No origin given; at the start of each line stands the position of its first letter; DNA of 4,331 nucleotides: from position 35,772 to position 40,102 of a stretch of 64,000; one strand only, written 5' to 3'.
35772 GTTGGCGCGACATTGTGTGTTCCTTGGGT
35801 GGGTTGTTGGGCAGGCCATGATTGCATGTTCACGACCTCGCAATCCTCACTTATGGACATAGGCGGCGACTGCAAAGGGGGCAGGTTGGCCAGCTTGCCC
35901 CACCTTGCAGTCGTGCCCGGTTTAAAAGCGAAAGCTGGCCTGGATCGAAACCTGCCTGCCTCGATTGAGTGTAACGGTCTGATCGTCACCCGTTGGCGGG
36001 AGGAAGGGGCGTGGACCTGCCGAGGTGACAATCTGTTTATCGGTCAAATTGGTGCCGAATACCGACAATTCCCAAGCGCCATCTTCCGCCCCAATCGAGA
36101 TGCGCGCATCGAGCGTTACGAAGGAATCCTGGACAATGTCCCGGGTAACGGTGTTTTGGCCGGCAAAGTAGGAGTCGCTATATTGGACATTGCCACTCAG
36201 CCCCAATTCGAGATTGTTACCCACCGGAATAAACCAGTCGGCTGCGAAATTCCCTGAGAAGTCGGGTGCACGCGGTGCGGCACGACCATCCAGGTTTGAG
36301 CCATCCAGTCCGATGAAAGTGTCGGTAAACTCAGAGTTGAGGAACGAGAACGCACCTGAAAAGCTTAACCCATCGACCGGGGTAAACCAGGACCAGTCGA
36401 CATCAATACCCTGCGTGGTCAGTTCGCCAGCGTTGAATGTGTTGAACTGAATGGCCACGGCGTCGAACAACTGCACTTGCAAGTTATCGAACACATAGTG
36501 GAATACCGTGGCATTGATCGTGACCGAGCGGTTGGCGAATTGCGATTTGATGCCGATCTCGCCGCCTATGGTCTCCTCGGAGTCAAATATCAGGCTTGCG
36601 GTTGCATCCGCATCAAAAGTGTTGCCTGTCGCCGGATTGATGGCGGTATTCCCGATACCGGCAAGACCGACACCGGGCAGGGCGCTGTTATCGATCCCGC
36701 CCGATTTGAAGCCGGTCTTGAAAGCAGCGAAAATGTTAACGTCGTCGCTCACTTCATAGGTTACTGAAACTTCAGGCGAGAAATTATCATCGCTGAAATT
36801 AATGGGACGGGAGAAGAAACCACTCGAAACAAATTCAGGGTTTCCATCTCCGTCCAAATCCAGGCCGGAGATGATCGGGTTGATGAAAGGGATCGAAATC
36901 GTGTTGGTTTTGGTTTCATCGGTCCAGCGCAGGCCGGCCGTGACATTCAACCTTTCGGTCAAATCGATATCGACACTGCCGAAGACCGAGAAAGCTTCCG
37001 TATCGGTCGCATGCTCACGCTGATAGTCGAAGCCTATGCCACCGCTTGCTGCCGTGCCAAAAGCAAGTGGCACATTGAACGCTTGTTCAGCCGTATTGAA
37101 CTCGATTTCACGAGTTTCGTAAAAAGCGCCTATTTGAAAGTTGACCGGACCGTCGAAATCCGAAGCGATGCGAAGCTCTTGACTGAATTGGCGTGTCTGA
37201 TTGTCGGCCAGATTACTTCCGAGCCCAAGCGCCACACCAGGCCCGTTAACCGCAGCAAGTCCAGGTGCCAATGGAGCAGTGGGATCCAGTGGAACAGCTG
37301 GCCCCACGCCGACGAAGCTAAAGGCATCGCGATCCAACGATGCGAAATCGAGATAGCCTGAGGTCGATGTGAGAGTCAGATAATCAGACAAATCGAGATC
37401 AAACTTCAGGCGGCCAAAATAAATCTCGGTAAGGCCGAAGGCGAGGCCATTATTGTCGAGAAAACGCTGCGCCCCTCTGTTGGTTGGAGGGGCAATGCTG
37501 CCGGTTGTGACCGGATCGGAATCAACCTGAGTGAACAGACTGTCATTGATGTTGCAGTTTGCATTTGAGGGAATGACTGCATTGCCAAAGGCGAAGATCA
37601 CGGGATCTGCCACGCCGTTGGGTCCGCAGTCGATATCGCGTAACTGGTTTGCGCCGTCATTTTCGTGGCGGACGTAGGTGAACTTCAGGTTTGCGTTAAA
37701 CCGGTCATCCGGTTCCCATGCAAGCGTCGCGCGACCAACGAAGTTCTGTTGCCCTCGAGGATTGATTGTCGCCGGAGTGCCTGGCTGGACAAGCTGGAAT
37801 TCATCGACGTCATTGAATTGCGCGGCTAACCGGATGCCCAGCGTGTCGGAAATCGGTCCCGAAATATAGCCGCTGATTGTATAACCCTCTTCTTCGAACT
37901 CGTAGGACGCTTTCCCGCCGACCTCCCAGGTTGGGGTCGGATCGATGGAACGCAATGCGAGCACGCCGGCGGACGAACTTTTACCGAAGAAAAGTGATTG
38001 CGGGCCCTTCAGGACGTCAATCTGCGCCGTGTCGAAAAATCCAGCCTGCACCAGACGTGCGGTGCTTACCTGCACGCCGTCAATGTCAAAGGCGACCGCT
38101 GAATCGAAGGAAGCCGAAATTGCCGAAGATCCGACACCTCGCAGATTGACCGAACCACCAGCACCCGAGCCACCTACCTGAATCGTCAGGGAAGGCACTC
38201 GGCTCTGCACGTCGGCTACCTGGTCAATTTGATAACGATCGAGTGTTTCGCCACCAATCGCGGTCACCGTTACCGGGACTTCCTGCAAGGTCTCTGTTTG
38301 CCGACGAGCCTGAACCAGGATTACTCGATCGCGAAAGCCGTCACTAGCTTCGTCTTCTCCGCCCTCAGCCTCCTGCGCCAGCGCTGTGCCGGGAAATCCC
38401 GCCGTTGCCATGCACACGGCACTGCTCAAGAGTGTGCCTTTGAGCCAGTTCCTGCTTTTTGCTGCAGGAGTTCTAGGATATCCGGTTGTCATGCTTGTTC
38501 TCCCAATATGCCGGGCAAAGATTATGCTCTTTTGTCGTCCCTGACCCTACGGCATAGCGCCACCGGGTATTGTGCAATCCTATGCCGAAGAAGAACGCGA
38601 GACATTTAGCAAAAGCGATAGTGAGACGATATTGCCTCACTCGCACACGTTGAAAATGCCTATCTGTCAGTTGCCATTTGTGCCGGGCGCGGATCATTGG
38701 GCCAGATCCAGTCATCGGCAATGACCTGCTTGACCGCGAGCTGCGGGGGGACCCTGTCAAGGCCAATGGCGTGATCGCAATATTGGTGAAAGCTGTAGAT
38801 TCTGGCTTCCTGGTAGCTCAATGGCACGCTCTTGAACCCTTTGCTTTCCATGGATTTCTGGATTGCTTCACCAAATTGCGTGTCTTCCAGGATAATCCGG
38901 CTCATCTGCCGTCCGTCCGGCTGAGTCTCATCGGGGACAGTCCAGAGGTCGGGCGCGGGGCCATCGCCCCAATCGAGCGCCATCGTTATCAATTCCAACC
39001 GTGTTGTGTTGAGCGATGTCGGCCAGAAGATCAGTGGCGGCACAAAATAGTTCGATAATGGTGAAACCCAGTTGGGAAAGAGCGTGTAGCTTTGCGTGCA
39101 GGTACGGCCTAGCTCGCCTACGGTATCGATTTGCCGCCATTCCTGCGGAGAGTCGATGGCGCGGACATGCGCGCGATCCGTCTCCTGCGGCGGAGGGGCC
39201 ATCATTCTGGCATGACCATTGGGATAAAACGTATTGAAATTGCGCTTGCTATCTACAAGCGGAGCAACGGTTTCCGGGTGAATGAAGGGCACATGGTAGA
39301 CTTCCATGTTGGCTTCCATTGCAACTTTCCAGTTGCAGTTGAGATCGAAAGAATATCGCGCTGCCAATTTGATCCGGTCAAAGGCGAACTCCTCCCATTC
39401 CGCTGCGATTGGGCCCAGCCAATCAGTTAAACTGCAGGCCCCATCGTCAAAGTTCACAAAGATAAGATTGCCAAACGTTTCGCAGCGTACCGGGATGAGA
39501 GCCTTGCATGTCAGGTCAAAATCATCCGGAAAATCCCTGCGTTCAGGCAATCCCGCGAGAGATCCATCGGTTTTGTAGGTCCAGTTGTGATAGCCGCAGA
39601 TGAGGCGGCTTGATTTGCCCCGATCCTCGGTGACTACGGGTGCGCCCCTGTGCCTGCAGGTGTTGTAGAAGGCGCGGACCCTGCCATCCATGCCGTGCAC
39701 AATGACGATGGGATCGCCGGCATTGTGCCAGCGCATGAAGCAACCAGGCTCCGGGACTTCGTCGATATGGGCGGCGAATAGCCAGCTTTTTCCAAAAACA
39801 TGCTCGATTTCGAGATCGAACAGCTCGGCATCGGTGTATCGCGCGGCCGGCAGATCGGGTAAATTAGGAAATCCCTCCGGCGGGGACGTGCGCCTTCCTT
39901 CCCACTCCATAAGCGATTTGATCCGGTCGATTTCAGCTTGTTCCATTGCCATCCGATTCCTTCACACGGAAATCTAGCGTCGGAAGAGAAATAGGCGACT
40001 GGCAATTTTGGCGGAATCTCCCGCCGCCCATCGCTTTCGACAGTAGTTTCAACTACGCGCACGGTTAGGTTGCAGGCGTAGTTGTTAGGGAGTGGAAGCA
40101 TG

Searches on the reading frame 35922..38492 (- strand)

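Call 13: search_protein_families(library=pfam, proteins=[window:35922-38492:-])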
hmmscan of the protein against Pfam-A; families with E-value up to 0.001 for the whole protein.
window:35922-38492:- (856 aa): 2 families
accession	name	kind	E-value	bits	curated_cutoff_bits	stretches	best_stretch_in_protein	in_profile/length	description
PF00593.30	TonB_dep_Rec_b-barrel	-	1.1e-34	121.5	27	1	324-816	25-436/436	TonB dependent receptor-like, beta-barrel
PF07715.20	Plug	-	2.1e-14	54.4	23.9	1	69-177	2-107/107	TonB-dependent Receptor Plug Domain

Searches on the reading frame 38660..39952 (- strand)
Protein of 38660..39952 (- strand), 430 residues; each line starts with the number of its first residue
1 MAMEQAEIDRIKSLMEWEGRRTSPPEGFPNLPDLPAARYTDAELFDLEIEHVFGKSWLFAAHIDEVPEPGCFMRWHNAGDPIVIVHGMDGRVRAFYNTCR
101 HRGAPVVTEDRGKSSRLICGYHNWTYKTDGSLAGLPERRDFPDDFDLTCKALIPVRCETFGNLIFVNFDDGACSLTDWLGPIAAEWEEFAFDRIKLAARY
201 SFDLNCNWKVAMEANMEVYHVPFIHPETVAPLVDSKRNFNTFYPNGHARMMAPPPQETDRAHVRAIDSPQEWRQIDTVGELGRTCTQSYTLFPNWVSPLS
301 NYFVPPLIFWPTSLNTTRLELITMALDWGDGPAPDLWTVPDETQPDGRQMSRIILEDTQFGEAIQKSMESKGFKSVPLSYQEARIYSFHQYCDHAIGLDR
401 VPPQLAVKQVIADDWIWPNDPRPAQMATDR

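Call 13: search_protein_families(library=pfam, proteins=[window:38660-39952:-])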
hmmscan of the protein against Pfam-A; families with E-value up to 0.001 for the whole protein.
window:38660-39952:- (430 aa): 2 families
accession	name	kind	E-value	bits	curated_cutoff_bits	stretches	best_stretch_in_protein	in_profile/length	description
PF00848.25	Ring_hydroxyl_A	-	2.1e-25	90.3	24.9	1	191-394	1-204/208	Ring hydroxylating alpha subunit (catalytic domain)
PF00355.32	Rieske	-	1.8e-17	63.5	20.3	1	56-140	1-83/88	Rieske [2Fe-2S] domain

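Call 47: search_protein_families(library=ncbifam, proteins=[window:38660-39952:-], max_evalue=1e-10)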
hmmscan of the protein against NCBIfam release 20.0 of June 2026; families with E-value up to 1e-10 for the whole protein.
window:38660-39952:- (430 aa): 5 families
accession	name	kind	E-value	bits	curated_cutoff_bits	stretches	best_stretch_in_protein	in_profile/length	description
NF058607.1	GlBtMonoOxGbcA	equivalog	9.1e-49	166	670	1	34-233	33-230/420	glycine betaine monooxygenase oxygenase subunit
NF042946.1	3PPDioc_HcaE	equivalog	3.2e-38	131.9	830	1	37-236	19-225/450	3-phenylpropionate/cinnamic acid dioxygenase subunit alpha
TIGR03228.1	anthran_1_2_A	equivalog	1.3e-30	106.5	671.9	1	39-231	21-219/438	anthranilate 1,2-dioxygenase large subunit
NF041684.1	ant_diox_AndAc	equivalog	2.3e-30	105.5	750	1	35-225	24-222/418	anthranilate 1,2-dioxygenase large subunit AndAc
TIGR03229.1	benzo_1_2_benA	equivalog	8.1e-24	84.3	780.95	1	38-230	20-220/433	benzoate 1,2-dioxygenase large subunit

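Call 88: search_solved_structures(query=window:38660-39952:-, max_evalue=1e-15)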
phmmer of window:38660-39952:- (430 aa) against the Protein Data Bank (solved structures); distinct sequences matched with E-value up to 1e-15: 29.
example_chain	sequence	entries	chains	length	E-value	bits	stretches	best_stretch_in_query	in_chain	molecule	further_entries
6y9c_A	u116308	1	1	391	3e-37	131.3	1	34-237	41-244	Carnitine monooxygenase oxygenase subunit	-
6y8j_A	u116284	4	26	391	4.3e-37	130.8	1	34-236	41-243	Carnitine monooxygenase oxygenase subunit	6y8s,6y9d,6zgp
8k0a_A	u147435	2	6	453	5.2e-34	120.6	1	38-231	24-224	3-phenylpropionate/cinnamic acid dioxygenase subunit alpha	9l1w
2ckf_A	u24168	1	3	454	8.3e-33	116.7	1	39-228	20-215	RING-HYDROXYLATING DIOXYGENASE ALPHA SUBUNIT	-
3n0q_A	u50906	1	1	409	3e-32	114.8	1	35-228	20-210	Putative aromatic-ring hydroxylating dioxygenase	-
2gbw_A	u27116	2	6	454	1.4e-31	112.6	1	39-229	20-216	Biphenyl 2,3-Dioxygenase Alpha Subunit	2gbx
1uli_A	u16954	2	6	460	3.5e-31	111.3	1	37-221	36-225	biphenyl dioxygenase large subunit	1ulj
3en1_A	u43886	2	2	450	1.3e-30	109.4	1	38-221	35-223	Benzene 1,2-dioxygenase subunit alpha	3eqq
9jp5_A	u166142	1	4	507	1.4e-30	109.3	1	34-229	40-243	Phthalate 3,4-dioxygenase alpha subunit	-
3vca_A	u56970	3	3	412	3.1e-29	104.9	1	37-227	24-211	Ring-hydroxylating dioxygenase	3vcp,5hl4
5aeu_A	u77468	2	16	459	3.1e-29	104.9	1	37-221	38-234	BIPHENYL DIOXYGENASE SUBUNIT ALPHA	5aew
2xsh_A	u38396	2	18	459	3.1e-29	104.9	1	37-221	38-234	BIPHENYL DIOXYGENASE SUBUNIT ALPHA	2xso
2xr8_A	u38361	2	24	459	3.1e-29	104.9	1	37-221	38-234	BIPHENYL DIOXYGENASE SUBUNIT ALPHA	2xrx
2yfi_A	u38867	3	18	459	3.2e-29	104.9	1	37-221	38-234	BIPHENYL DIOXYGENASE SUBUNIT ALPHA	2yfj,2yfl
4qup_A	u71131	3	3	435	3.5e-29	104.7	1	37-227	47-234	Monoxygenase; demethylase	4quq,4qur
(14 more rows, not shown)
